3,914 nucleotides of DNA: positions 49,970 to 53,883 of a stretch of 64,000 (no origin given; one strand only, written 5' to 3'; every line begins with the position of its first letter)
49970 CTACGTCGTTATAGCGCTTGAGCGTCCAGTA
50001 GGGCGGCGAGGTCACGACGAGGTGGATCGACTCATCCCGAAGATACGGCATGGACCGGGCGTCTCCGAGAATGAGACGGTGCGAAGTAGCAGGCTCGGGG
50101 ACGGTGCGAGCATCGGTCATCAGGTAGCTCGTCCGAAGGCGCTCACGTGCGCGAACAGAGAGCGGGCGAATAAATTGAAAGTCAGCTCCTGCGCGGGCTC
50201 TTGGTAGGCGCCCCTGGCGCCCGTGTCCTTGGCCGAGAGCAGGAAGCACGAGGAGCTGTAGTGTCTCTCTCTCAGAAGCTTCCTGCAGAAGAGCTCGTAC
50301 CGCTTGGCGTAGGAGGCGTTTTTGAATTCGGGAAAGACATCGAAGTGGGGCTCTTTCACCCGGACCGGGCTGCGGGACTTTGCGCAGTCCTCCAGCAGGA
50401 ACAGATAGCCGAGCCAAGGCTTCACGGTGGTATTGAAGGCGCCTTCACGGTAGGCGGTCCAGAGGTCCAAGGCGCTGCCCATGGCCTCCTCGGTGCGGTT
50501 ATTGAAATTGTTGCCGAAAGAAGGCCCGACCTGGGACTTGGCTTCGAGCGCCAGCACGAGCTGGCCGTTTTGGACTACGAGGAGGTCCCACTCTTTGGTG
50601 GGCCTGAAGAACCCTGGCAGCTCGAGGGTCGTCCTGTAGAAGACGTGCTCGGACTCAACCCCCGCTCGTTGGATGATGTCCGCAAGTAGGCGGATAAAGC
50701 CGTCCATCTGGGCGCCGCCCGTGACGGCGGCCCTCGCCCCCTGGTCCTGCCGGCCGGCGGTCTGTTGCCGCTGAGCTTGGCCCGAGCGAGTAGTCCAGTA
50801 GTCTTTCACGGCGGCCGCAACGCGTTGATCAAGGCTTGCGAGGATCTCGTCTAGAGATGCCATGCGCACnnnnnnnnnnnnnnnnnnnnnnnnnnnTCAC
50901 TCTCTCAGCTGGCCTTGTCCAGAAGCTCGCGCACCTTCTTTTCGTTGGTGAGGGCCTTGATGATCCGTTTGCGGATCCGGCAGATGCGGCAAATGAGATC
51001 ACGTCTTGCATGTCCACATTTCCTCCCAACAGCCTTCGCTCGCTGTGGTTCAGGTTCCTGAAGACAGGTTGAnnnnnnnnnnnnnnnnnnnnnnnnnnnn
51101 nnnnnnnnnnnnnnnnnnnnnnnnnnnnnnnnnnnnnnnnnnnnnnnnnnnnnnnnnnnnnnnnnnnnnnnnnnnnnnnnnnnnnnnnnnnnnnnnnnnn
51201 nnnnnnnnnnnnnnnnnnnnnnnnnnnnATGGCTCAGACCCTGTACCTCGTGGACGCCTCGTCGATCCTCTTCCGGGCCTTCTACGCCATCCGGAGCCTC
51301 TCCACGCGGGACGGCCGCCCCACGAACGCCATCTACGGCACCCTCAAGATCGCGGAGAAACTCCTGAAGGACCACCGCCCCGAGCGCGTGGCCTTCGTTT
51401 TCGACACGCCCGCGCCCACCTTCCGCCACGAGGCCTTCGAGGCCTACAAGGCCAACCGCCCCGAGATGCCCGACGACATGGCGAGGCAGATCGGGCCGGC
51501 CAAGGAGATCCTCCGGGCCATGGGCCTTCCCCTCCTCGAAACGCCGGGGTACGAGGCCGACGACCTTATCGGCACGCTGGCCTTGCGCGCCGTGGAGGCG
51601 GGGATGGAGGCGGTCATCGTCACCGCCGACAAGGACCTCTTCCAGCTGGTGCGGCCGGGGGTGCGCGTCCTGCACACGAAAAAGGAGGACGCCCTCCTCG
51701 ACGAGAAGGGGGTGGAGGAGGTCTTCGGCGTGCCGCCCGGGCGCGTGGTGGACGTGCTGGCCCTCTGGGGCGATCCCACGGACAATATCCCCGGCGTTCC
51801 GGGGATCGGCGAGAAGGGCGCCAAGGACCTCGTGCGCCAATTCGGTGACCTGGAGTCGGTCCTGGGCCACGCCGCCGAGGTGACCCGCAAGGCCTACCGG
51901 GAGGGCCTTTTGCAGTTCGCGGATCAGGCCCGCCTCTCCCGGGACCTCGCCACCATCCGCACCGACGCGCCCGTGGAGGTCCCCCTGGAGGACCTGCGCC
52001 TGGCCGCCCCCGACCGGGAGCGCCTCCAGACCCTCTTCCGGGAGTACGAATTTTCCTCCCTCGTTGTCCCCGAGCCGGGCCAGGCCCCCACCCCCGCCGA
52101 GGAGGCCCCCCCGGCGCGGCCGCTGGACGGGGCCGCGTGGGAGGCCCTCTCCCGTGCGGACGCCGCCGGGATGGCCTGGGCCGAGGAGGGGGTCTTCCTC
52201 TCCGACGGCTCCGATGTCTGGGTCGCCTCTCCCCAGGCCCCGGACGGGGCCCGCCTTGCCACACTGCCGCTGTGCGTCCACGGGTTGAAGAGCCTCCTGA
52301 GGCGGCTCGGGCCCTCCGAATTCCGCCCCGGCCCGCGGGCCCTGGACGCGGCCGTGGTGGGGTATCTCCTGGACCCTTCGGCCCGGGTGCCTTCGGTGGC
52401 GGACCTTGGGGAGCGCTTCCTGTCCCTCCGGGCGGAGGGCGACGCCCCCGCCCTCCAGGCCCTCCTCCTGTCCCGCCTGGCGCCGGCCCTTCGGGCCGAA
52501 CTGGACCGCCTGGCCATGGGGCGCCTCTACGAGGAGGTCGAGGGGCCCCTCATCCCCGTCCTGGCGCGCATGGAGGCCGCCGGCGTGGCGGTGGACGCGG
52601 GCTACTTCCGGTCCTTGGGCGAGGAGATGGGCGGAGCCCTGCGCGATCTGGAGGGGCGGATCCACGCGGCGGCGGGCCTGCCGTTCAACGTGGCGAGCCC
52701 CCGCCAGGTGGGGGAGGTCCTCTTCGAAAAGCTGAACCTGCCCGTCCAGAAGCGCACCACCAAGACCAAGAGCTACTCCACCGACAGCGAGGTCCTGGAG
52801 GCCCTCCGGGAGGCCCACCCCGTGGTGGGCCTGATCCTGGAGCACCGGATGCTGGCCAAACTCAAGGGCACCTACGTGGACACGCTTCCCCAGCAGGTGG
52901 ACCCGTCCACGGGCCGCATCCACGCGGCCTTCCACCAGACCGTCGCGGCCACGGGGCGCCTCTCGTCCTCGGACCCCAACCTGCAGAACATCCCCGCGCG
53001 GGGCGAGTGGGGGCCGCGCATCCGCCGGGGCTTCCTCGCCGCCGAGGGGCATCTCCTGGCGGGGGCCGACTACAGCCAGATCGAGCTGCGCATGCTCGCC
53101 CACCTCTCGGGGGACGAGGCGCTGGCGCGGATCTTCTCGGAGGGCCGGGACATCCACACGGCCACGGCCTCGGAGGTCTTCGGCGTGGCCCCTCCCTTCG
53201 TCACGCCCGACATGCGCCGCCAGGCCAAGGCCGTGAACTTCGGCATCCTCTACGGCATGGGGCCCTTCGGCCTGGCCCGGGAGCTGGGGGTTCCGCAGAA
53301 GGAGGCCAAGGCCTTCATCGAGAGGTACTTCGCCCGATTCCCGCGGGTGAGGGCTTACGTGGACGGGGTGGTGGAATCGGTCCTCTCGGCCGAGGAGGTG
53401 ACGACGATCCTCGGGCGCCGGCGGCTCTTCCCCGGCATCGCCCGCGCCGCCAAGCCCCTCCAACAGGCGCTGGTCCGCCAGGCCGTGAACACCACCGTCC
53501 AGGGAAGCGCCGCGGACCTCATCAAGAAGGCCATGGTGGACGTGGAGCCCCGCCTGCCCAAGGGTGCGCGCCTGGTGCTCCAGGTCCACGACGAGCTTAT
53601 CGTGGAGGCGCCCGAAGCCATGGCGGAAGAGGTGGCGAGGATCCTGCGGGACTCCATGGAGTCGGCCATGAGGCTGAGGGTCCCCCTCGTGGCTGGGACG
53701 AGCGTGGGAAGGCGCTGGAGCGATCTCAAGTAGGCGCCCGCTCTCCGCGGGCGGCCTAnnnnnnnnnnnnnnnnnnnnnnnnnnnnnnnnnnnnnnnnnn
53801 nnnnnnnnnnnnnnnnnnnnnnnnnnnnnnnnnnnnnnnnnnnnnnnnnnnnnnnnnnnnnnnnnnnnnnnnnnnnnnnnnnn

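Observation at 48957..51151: Horizontally acquired restriction-modification cassette flanked by ~170-190 bp imperfect inverted repeats between hemD and polA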

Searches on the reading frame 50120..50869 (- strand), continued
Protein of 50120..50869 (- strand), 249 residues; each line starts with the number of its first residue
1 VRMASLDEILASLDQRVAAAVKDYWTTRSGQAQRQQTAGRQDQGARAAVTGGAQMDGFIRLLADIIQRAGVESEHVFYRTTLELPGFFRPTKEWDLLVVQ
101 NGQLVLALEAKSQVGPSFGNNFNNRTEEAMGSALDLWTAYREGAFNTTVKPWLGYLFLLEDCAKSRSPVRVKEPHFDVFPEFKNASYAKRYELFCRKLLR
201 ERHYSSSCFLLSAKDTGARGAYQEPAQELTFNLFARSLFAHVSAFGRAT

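Call 47: search_protein_families(library=padloc, proteins=[L008:7553-8710:+, L008:8811-9161:+, window:50120-50863:-], max_evalue=0.01)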
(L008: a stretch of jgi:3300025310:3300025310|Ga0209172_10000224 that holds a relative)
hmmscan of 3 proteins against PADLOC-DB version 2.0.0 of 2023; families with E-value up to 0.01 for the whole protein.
L008:7553-8710:+ (385 aa): 1 family
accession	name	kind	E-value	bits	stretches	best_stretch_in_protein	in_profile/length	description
PDLC04110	PD-T7-5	-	1.2e-05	22.6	1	66-131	54-112/346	-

L008:8811-9161:+ (116 aa): 0 families

window:50120-50863:- (247 aa): 2 families
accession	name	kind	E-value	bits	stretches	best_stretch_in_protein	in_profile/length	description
PDLC03540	REase_II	-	9.2e-96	318.3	1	8-243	5-241/247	Type II restriction enzyme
PDLC03400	REase_II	-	5.8e-51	171.7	1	8-175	5-172/222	Type II restriction enzyme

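Call 48: search_protein_families(library=ncbifam, proteins=[L008:7553-8710:+, L008:8811-9161:+, window:50120-50863:-], max_evalue=0.01)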
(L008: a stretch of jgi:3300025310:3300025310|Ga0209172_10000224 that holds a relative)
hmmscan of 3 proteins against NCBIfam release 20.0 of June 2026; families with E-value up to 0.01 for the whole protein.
L008:7553-8710:+ (385 aa): 0 families

L008:8811-9161:+ (116 aa): 1 family
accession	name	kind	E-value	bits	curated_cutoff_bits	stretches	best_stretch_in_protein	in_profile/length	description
NF045849.1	ICE_MMCAP2_0565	equivalog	6.9e-05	22.5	40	1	5-64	4-64/80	Mbov_0395 family pilin-like conjugal transfer protein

window:50120-50863:- (247 aa): 0 families

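Call 70: search_solved_structures(query=window:50120-50863:-, max_evalue=0.01)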
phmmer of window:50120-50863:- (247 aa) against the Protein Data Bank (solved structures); distinct sequences matched with E-value up to 0.01: 0.

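Call 72: find_encoding_contigs(protein=P0128, flank=3000, max_places=5)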
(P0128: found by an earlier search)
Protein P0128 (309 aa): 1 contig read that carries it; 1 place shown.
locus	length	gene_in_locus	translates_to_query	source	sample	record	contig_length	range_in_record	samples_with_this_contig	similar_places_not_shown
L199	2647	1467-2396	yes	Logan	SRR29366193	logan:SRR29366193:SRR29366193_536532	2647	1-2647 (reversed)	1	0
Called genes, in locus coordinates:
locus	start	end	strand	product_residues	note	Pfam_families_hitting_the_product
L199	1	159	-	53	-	?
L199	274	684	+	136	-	PF12844:HTH_19, PF13560:HTH_31 (weak), PF01381:HTH_3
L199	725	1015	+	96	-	PF04555:XhoI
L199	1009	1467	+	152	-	PF04555:XhoI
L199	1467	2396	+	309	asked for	PF08241:Methyltransf_11 (faint), PF01555:N6_N4_Mtase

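Call 77: find_homologous_proteins(query=L008:7553-8710:+, max_evalue=0.00001)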
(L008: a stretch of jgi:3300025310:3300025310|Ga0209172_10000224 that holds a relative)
Query L008:7553-8710:+ (385 aa): 166 proteins with E <= 0.00001 among 8000 candidates; the best 120 are listed.
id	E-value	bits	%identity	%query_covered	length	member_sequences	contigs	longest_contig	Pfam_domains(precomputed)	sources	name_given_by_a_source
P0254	2.4e-251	851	94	100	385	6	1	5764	-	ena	-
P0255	6.8e-219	744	82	100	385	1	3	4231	-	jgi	jgi:hypothetical protein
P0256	3.2e-210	716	77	100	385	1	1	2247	-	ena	-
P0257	2.1e-209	713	77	100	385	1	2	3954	-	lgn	-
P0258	2.9e-204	696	77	100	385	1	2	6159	-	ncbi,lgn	-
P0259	5.9e-204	695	77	100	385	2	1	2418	-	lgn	-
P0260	8.8e-203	691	75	100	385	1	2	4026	-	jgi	jgi:hypothetical protein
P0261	1.4e-202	691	75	100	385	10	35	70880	-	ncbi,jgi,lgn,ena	jgi:hypothetical protein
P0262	6.8e-200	682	75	100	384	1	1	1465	-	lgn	-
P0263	4.7e-196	669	73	100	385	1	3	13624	-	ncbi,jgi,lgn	jgi:hypothetical protein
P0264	2.6e-192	657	74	100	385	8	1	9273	-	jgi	jgi:hypothetical protein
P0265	7.6e-191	652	74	100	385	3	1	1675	-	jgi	jgi:hypothetical protein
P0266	8.6e-190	649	71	100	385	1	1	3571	-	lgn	-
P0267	1.0e-186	639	72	100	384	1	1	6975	-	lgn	-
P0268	1.4e-186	638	70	100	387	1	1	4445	-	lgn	-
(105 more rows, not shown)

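Call 78: find_encoding_contigs(protein=P0254, flank=5000, max_places=4)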
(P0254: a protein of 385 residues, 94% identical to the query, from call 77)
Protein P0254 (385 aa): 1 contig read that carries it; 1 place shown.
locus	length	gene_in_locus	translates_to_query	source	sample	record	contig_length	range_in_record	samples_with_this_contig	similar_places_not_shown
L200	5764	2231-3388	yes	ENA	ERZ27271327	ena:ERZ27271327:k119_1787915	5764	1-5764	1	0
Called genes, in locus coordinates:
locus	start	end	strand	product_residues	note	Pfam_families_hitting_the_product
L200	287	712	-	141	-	-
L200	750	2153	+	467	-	-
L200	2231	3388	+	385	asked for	-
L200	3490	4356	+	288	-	PF18928:DUF5677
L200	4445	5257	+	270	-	-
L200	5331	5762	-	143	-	?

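Call 79: find_encoding_contigs(protein=P0255, flank=5000, max_places=4)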
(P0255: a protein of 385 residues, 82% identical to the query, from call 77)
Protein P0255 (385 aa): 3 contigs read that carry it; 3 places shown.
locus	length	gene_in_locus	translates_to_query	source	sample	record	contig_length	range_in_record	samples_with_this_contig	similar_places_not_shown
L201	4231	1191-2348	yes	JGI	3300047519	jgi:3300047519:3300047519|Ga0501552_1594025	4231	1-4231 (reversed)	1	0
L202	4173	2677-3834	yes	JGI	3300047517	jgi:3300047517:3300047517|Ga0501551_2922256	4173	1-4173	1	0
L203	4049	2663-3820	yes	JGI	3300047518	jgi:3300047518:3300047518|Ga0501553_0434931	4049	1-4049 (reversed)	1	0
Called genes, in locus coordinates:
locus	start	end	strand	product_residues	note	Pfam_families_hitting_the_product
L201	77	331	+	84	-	PF06961:DUF1294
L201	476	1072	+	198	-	-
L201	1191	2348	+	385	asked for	-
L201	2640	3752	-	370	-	PF14319:Zn_Tnp_IS91, PF04986:Y2_Tnp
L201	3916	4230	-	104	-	?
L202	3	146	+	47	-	?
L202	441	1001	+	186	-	-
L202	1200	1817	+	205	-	PF00313:CSD, PF06961:DUF1294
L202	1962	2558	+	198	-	-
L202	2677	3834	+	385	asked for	-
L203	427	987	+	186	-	-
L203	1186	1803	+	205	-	PF00313:CSD, PF06961:DUF1294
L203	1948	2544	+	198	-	-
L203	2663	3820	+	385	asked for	-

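Call 94: search_dna_similar(query=window:50120-50863:-, collection=plasmids, mode=protein, max_rows=10)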
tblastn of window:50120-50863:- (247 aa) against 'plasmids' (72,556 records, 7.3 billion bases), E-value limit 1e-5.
Records with a match: 111; places in all: 113; records where one place covers at least 80% of the query: 31.
Best place of each record, by identity: <60% 111.
By first word of the organism name: Klebsiella 30; Aeromonas 23; Enterobacter 14; Citrobacter 11; Pseudomonas 9; Escherichia 6; Methylocystis 2; Nitratidesulfovibrio 2; Vibrio 2; Phaeobacter 1; and 11 more.
By predicted mobility (MOB-suite, as given by PLSDB): mobilizable 98; non-mobilizable 12; conjugative 1.
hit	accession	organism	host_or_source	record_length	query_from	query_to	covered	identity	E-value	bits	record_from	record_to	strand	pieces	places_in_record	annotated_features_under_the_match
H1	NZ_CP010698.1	Phaeobacter inhibens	cell culture,cleaning system aquaculture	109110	3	242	97%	49.6%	6e-61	213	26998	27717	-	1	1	PaeR7I family type II restriction endonuclease | Eco57I restriction-modification methylase domain-containing protein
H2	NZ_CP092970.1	Methylocystis parvus OBBP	Bacterial Monoculture,Mud, soil or ...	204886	8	242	95%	49.4%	3e-60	211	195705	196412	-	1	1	PaeR7I family type II restriction endonuclease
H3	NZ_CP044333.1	Methylocystis parvus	-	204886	8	242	95%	49.4%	3e-60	211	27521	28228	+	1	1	PaeR7I family type II restriction endonuclease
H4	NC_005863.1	Nitratidesulfovibrio vulgaris str. Hildenborough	-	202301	1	242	98%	46.9%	9e-60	210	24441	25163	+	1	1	PaeR7I family type II restriction endonuclease | Eco57I restriction-modification methylase domain-containing protein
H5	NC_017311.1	Nitratidesulfovibrio vulgaris RCH1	-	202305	1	242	98%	46.9%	9e-60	210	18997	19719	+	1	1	PaeR7I family type II restriction endonuclease | Eco57I restriction-modification methylase domain-containing protein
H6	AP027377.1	Sulfitobacter pontiacus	-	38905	8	242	95%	48.1%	9e-59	207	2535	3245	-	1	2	type-2 restriction enzyme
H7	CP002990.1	halophilic archaeon DL31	-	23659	8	243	96%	47.0%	1e-53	192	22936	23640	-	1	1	Type II site-specific deoxyribonuclease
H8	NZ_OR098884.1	Enterobacter kobei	-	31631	8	242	95%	46.6%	1e-59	210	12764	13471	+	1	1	type-2 restriction endonuclease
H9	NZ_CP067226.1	Paracoccus sp. MC1862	pure cultures of bacteria,river bed soil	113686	8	228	89%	49.6%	1e-55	198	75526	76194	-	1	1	PaeR7I family type II restriction endonuclease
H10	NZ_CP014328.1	Falsihalocynthiibacter arcticus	such as cell culture,marine sediment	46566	8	242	95%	46.4%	3e-58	206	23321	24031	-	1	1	PaeR7I family type II restriction endonuclease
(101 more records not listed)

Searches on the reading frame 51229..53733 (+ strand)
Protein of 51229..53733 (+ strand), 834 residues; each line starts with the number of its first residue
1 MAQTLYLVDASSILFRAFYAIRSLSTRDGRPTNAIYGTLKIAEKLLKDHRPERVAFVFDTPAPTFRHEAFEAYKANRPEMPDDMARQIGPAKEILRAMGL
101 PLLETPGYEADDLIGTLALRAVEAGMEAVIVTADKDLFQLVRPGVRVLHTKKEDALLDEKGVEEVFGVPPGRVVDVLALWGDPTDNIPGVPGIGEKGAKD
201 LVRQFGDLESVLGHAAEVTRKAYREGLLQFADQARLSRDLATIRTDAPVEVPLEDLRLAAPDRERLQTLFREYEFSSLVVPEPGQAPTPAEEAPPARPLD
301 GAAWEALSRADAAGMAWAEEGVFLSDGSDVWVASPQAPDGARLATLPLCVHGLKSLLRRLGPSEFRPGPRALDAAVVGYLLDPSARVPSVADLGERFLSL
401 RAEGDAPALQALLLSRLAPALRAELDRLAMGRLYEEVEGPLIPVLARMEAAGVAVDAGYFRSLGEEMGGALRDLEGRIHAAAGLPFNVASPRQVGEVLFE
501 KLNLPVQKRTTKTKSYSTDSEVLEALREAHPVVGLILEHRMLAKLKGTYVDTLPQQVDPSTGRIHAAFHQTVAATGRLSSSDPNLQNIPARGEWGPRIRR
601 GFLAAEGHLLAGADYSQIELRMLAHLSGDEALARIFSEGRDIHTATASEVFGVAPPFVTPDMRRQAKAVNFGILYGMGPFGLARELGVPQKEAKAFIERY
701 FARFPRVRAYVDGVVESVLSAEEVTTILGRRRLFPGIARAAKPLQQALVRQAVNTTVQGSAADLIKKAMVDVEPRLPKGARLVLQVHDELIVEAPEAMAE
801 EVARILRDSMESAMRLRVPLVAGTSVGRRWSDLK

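Call 6: search_protein_families(library=pfam, proteins=[window:51229-53733:+], max_evalue=0.01)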
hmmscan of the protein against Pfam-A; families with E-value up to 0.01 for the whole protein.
window:51229-53733:+ (834 aa): 3 families
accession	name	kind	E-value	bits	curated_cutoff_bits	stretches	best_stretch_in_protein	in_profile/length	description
PF00476.26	DNA_pol_A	-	6.7e-144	480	34.3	1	460-831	4-380/381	DNA polymerase family A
PF02739.22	5_3_exonuc_N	-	5.3e-57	192.5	34.3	1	4-167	1-164/164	5'-3' exonuclease, N-terminal resolvase-like domain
PF01367.25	5_3_exonuc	-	2.2e-30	105.5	40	1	168-264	1-97/97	5'-3' exonuclease, C-terminal SAM fold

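Call 45: search_protein_families(library=pfam, proteins=[L008:7553-8710:+, L008:8811-9161:+, L007:1787-2197:+], max_evalue=0.01)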
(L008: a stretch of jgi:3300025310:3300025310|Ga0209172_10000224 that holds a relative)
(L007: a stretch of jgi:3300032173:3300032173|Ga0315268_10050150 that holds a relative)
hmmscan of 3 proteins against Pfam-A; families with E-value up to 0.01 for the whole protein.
L008:7553-8710:+ (385 aa): 0 families

L008:8811-9161:+ (116 aa): 1 family
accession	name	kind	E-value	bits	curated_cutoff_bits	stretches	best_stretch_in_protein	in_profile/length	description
PF04306.18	DUF456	-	0.0029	18.3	29.4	1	6-90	20-94/139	Protein of unknown function (DUF456)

L007:1787-2197:+ (136 aa): 6 families
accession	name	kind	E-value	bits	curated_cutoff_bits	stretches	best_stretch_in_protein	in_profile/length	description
PF01381.28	HTH_3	-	6.9e-13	48.9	23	1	25-79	1-55/55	Helix-turn-helix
PF13560.12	HTH_31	-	1.5e-08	35.2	27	1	22-76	3-58/64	Helix-turn-helix domain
PF12844.13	HTH_19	-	2.5e-08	34.1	30.2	1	22-80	1-59/64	Helix-turn-helix domain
PF13744.12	HTH_37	-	0.00024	21.3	27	1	23-56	21-54/80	Helix-turn-helix domain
PF13443.12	HTH_26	-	0.00058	20.5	22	1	24-76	1-54/63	Cro/C1-type HTH DNA-binding domain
PF17849.7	OB_Dis3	-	0.0085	16.6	22.8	0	49-76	40-67/77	Dis3-like cold-shock domain 2 (CSD2)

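Call 47: search_protein_families(library=padloc, proteins=[L008:7553-8710:+, L008:8811-9161:+], max_evalue=0.01)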
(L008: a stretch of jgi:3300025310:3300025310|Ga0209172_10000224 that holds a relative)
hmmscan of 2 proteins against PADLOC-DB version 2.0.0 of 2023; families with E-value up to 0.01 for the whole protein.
L008:7553-8710:+ (385 aa): 1 family
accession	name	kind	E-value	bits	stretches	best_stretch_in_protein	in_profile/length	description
PDLC04110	PD-T7-5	-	1.2e-05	22.6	1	66-131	54-112/346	-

L008:8811-9161:+ (116 aa): 0 families

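Call 48: search_protein_families(library=ncbifam, proteins=[L008:7553-8710:+, L008:8811-9161:+], max_evalue=0.01)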
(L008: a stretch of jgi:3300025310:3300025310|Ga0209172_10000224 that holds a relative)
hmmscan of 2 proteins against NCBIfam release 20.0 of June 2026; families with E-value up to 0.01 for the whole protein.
L008:7553-8710:+ (385 aa): 0 families

L008:8811-9161:+ (116 aa): 1 family
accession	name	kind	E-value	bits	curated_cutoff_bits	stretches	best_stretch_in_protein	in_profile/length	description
NF045849.1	ICE_MMCAP2_0565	equivalog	6.9e-05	22.5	40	1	5-64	4-64/80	Mbov_0395 family pilin-like conjugal transfer protein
